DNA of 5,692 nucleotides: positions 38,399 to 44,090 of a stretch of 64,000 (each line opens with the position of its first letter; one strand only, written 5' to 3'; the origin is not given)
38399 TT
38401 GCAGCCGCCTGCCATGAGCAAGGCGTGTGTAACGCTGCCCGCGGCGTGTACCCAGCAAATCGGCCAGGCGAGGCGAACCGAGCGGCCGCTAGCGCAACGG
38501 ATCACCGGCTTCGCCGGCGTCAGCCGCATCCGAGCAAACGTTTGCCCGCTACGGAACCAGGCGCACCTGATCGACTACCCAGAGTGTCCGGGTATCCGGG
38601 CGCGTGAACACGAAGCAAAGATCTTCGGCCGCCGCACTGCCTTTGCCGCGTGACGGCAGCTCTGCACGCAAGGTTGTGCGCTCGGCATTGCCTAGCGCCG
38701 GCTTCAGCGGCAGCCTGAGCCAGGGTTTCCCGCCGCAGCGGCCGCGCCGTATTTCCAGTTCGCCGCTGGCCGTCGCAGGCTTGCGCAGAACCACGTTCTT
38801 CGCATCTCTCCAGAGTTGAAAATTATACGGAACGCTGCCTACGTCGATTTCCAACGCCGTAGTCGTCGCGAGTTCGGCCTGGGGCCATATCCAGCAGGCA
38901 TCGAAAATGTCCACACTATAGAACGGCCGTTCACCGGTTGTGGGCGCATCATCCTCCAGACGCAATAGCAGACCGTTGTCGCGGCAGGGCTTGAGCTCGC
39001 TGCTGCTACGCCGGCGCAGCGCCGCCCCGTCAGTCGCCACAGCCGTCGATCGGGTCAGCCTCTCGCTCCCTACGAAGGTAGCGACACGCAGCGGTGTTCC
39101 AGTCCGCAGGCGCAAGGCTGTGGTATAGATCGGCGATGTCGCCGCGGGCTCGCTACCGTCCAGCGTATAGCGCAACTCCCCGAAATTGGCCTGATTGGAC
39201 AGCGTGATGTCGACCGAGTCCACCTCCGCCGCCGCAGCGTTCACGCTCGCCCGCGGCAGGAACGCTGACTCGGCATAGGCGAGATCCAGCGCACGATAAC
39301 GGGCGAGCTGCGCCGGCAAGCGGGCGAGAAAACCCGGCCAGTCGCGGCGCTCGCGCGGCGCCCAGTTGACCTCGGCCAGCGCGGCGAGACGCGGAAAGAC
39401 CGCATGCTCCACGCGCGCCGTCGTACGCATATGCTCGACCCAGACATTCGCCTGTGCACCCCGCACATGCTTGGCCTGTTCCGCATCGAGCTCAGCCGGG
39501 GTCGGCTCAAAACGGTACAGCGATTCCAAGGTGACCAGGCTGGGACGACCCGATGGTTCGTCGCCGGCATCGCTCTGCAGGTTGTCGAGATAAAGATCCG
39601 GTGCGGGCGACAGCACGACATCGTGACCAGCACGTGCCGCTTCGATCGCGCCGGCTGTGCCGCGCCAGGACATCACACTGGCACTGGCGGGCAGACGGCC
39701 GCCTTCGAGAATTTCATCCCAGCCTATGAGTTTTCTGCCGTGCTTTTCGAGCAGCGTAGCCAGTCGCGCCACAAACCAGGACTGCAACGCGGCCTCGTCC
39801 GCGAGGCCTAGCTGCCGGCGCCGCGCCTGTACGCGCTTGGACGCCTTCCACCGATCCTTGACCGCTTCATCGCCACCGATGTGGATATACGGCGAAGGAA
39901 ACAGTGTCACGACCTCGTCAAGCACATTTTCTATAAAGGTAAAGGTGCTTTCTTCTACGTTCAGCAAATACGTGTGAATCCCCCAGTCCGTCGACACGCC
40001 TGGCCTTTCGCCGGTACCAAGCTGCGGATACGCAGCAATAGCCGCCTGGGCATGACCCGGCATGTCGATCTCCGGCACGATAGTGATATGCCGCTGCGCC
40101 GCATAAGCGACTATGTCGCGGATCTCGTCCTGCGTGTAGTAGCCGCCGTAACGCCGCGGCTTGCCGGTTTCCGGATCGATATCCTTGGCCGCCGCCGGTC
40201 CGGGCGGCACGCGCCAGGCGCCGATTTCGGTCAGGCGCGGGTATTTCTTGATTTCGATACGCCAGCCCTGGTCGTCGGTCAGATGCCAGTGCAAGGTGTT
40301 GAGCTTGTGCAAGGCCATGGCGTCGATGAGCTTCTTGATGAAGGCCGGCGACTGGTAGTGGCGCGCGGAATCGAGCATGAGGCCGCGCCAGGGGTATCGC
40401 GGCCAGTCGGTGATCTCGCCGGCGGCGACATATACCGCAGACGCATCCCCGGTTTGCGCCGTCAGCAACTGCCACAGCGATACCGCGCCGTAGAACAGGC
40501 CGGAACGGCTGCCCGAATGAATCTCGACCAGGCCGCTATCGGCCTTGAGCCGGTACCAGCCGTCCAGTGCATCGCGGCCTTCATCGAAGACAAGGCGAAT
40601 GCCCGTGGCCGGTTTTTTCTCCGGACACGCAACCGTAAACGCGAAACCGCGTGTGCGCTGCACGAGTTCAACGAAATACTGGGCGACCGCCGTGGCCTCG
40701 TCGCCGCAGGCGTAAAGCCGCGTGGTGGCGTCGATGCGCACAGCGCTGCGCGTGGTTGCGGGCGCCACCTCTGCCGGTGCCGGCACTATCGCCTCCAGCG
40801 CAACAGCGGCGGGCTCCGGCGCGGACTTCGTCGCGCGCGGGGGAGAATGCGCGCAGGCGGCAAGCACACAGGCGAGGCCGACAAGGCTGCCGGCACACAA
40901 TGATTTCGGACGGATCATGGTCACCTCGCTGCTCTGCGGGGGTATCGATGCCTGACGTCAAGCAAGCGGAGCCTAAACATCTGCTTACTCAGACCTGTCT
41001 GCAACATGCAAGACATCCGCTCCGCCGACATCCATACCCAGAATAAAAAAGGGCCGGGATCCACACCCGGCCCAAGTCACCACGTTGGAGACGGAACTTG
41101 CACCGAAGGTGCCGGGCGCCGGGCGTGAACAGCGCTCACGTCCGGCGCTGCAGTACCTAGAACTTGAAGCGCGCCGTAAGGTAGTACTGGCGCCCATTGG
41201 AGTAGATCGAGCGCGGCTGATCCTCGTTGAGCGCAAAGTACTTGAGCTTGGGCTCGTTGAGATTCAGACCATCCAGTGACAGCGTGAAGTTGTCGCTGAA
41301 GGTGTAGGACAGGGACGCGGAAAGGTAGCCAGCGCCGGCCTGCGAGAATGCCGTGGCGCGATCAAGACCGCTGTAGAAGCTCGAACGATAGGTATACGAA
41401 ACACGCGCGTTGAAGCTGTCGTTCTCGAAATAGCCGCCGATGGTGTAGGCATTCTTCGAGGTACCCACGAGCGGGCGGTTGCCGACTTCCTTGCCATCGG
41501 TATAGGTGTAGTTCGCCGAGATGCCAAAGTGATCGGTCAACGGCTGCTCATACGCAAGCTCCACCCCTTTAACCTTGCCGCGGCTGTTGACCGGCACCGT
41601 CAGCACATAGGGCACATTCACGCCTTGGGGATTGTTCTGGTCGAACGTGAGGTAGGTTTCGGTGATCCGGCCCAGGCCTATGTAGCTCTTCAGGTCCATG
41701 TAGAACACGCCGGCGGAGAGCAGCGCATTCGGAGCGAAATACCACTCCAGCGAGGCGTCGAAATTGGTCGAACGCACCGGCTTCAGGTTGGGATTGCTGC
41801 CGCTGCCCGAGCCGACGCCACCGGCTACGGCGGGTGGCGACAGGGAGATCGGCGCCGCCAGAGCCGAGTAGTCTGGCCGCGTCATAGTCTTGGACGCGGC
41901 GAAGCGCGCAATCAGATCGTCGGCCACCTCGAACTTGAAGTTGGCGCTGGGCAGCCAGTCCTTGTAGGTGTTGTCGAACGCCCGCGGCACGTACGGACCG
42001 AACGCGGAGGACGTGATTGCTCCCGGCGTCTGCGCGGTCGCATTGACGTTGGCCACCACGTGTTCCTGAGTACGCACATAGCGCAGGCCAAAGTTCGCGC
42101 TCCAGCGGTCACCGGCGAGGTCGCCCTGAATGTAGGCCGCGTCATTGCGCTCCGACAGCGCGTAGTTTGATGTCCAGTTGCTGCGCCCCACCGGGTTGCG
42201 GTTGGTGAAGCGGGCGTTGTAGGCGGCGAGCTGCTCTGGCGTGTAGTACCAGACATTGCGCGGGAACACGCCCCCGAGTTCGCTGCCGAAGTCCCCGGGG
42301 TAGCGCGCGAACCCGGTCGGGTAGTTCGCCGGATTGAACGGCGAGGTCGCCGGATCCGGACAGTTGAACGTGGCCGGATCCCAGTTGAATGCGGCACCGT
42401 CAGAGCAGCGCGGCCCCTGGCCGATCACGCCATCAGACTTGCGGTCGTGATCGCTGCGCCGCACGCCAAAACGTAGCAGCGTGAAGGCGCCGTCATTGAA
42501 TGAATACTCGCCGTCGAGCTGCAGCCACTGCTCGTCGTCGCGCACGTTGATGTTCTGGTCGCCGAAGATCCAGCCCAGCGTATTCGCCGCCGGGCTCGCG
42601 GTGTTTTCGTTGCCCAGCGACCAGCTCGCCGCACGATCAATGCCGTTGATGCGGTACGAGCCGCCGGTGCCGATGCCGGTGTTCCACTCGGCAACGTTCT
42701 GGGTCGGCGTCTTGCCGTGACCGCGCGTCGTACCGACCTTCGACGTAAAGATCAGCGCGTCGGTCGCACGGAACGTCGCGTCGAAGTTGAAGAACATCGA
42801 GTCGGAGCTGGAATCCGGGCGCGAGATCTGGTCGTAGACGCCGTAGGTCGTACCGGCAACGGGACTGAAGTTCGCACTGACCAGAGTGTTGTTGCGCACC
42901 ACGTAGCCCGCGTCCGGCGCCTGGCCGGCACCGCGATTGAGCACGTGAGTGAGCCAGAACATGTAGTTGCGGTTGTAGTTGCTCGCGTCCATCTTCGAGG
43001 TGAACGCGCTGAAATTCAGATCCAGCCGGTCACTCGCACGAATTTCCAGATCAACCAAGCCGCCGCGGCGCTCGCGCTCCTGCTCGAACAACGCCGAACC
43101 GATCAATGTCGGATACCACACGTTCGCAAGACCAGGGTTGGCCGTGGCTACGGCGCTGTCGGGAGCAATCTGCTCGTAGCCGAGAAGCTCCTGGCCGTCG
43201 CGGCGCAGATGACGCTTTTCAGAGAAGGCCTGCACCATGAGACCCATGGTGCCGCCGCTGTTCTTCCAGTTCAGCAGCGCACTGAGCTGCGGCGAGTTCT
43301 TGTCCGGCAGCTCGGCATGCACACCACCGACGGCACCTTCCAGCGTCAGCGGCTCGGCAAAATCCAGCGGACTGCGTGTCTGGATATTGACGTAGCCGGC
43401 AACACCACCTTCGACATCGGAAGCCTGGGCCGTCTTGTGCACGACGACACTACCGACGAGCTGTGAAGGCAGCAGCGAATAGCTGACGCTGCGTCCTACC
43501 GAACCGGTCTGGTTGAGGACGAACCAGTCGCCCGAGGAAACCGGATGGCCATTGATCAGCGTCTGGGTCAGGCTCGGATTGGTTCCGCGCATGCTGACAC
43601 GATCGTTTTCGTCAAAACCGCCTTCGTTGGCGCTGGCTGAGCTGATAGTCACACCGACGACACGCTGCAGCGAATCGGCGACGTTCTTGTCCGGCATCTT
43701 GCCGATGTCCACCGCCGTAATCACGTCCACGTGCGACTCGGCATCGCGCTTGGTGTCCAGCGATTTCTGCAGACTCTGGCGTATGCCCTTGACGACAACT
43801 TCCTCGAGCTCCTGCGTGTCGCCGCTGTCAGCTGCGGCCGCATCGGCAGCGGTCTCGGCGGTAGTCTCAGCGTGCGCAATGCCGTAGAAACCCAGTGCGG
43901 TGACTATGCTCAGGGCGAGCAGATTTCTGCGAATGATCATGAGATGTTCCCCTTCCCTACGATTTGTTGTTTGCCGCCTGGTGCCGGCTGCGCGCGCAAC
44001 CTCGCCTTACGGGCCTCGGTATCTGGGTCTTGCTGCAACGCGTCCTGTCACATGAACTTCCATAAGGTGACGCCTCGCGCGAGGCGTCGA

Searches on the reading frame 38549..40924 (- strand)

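Call 50: search_protein_families(library=pfam, proteins=[window:38549-40924:-], max_evalue=0.001)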
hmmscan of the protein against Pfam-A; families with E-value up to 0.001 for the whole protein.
window:38549-40924:- (791 aa): 4 families
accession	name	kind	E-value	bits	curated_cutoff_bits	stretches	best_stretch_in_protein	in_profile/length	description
PF00728.28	Glyco_hydro_20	-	2.6e-120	402.4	22.3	1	177-523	1-347/348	Glycosyl hydrolase family 20, catalytic domain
PF02838.20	Glyco_hydro_20b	-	2.4e-15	57.8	26.1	1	46-174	4-124/124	Glycosyl hydrolase family 20, domain 2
PF13290.12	CHB_HEX_C_1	-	2.6e-08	34.1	22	1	569-620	7-59/67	Chitobiase/beta-hexosaminidase C-terminal domain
PF13287.12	Fn3_assoc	-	1.4e-07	32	23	1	573-619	1-47/59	Fn3 associated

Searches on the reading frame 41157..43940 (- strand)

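Call 50: search_protein_families(library=pfam, proteins=[window:41157-43940:-], max_evalue=0.001)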
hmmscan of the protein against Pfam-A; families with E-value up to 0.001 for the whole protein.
window:41157-43940:- (927 aa): 3 families
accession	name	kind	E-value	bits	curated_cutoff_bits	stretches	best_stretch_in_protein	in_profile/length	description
PF00593.30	TonB_dep_Rec_b-barrel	-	6e-36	125.7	27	1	426-894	18-436/436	TonB dependent receptor-like, beta-barrel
PF07715.20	Plug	-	5.4e-15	56.3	23.9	1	64-177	2-100/107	TonB-dependent Receptor Plug Domain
PF14905.12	OMP_b-brl_3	-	1.1e-10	41.6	27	1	577-921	92-404/408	Outer membrane protein beta-barrel family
